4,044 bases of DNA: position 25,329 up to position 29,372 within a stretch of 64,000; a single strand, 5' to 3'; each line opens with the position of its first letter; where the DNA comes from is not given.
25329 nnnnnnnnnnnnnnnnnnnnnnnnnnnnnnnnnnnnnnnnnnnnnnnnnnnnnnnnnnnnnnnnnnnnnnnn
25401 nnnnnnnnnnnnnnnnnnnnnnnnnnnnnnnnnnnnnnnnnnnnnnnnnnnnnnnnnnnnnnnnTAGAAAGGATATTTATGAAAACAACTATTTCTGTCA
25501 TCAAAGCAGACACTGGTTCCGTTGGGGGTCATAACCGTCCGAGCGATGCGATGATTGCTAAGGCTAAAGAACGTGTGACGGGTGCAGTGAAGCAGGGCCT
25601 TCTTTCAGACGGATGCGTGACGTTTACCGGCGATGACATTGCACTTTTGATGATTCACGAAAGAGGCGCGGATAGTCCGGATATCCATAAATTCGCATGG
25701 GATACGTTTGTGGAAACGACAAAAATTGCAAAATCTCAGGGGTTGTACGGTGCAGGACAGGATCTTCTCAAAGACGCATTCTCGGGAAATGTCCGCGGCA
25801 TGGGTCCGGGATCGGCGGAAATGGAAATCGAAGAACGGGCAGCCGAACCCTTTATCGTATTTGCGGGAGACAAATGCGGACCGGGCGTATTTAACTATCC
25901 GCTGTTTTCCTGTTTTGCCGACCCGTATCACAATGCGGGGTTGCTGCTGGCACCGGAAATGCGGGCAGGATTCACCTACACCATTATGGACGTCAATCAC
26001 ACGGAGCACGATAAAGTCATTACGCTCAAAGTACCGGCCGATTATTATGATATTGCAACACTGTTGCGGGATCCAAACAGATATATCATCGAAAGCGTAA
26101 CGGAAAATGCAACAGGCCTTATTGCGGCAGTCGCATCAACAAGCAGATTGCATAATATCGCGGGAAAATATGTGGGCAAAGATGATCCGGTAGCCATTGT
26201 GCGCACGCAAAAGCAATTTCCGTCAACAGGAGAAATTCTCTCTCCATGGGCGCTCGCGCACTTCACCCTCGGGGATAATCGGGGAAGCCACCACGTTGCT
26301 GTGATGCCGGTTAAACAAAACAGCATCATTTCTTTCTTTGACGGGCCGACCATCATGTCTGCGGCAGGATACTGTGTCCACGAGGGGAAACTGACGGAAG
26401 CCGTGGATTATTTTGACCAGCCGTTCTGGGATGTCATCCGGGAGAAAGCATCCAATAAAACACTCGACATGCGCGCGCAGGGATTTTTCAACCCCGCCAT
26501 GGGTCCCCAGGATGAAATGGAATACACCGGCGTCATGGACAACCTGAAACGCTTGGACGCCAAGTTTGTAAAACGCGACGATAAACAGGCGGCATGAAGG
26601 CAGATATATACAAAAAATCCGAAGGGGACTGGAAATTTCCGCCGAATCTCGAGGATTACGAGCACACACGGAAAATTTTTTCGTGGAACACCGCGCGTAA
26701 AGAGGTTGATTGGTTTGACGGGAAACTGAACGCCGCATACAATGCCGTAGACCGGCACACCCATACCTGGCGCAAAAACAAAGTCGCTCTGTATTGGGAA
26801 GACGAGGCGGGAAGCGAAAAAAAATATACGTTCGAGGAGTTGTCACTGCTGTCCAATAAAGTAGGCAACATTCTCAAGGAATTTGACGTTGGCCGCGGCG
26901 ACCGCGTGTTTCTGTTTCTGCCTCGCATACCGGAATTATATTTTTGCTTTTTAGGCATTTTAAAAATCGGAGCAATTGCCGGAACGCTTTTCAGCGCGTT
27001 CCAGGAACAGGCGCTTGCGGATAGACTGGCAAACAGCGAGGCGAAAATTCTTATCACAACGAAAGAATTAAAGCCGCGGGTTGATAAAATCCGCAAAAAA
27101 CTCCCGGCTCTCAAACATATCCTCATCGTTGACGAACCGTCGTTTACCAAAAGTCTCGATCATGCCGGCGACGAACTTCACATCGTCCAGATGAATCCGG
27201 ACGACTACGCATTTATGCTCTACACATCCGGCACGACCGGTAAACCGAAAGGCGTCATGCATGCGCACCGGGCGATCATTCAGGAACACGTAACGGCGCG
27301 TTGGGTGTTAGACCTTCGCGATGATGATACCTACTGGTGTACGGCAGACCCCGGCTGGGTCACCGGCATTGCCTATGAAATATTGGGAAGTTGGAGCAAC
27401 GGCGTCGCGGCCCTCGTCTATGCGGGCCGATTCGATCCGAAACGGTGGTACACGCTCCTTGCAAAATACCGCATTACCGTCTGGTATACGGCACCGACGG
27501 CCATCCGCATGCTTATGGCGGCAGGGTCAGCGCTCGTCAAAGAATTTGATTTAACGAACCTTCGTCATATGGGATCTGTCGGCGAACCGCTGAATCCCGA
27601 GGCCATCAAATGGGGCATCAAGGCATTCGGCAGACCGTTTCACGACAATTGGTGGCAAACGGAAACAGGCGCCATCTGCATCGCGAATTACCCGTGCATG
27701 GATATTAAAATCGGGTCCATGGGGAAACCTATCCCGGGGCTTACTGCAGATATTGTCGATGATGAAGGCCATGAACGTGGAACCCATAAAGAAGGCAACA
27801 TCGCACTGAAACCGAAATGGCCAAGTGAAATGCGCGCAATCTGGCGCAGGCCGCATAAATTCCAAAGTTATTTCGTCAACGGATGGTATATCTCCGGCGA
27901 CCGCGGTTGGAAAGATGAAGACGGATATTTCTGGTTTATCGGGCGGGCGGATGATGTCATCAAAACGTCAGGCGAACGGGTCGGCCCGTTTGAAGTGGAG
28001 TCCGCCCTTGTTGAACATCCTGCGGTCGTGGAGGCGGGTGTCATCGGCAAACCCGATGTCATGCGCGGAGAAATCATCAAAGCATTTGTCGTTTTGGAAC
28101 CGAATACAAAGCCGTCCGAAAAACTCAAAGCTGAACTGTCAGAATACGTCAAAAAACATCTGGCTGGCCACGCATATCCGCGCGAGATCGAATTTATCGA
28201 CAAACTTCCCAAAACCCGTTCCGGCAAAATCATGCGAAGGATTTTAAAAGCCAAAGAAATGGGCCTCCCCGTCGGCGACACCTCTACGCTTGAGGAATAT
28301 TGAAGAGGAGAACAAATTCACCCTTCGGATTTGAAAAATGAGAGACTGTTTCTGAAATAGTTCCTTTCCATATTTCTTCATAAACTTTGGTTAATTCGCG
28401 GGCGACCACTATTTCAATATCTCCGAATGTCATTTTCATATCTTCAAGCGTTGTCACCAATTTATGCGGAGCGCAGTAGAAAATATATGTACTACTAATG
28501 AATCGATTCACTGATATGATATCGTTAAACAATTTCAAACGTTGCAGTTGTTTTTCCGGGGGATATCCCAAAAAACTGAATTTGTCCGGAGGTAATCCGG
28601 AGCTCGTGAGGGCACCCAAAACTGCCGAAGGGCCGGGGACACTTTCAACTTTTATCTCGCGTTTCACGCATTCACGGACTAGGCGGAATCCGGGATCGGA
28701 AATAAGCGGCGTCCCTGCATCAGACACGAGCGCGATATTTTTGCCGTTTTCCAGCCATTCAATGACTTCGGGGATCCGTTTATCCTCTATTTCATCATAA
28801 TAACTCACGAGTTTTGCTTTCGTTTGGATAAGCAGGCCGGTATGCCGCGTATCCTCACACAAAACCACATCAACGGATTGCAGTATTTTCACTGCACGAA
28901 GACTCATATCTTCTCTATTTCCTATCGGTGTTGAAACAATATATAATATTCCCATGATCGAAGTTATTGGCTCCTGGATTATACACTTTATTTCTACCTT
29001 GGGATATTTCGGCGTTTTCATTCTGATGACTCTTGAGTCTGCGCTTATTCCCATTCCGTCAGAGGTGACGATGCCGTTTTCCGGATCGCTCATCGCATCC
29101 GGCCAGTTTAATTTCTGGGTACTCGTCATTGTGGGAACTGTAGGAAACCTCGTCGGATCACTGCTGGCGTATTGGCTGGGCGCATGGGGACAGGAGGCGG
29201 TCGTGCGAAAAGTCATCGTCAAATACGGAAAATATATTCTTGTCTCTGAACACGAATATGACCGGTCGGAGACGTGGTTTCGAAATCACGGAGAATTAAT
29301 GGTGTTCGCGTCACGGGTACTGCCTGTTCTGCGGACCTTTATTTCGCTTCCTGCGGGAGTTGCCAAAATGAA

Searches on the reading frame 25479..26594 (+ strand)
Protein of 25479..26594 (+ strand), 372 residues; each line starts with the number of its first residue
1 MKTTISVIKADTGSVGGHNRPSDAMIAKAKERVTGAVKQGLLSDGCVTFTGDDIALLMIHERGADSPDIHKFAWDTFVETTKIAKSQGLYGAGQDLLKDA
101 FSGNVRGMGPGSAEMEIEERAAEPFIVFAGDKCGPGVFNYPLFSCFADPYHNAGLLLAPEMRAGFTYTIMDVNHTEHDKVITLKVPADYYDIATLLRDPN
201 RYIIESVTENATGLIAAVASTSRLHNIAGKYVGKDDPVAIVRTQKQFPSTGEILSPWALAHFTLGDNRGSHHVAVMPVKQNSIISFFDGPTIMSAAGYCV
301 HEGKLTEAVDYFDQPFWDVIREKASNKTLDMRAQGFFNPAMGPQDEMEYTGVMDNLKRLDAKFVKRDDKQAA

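Call 10: search_protein_families(library=pfam, proteins=[window:25479-26594:+], max_evalue=0.01)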
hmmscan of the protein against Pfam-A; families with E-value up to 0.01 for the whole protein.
window:25479-26594:+ (372 aa): 1 family
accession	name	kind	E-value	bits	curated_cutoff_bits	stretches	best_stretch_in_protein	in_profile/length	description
PF01950.21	FBPase_3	-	1.9e-149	498.2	25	1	2-363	1-360/361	Fructose-1,6-bisphosphatase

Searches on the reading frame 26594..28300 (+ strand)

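Call 10: search_protein_families(library=pfam, proteins=[window:26594-28300:+], max_evalue=0.01)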
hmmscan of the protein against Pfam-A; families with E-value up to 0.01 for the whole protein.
window:26594-28300:+ (569 aa): 3 families
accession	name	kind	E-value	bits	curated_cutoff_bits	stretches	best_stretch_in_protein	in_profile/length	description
PF00501.34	AMP-binding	-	1.1e-81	275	29.9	1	60-406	9-375/384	AMP-binding enzyme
PF13193.12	AMP-binding_C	-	2.7e-26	92.7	24.5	1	467-545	1-76/76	AMP-binding enzyme C-terminal domain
PF16177.11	ACAS_N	-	0.0081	16.4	27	0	24-51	28-55/55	Acetyl-coenzyme A synthetase N-terminus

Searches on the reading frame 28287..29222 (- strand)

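Call 10: search_protein_families(library=pfam, proteins=[window:28287-29222:-], max_evalue=0.01)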
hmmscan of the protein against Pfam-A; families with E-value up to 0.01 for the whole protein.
window:28287-29222:- (312 aa): 1 family
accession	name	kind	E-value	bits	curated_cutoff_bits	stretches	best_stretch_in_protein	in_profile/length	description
PF00590.25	TP_methylase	-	1.1e-29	104.3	27.8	1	93-291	2-210/212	Tetrapyrrole (Corrin/Porphyrin) Methylases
